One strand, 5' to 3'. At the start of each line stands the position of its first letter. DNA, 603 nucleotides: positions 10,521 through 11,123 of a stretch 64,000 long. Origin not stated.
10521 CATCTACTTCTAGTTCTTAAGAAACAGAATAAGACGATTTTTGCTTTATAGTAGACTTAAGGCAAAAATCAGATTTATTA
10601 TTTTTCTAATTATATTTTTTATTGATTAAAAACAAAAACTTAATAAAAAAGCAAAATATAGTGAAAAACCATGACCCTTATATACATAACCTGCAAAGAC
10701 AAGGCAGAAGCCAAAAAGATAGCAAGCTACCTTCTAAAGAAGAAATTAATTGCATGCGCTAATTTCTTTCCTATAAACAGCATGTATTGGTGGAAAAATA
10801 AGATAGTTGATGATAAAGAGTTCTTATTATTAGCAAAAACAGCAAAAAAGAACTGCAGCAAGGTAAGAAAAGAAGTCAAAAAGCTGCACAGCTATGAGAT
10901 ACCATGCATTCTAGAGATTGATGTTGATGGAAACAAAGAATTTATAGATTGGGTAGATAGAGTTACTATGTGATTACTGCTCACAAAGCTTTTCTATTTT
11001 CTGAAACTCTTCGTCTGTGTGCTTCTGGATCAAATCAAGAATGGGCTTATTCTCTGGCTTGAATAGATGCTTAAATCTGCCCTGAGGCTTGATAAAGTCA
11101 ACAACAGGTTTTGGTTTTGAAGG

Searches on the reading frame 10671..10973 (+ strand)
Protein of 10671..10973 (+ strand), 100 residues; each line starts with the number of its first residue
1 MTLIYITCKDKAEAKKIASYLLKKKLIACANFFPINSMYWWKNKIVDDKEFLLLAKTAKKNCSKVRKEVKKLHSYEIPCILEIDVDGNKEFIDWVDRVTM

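Call 13: search_protein_families(library=pfam, proteins=[window:10671-10973:+])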
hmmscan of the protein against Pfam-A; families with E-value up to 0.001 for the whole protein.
window:10671-10973:+ (100 aa): 1 family
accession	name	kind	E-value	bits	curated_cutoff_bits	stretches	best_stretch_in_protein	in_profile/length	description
PF03091.20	CutA1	-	3e-33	114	22.4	1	3-96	2-97/99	CutA1 divalent ion tolerance protein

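Call 46: find_encoding_contigs(protein=window:10671-10973:+, flank=1500, max_places=8)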
Protein window:10671-10973:+ (100 aa): no gene with exactly this product is on record in the collection.
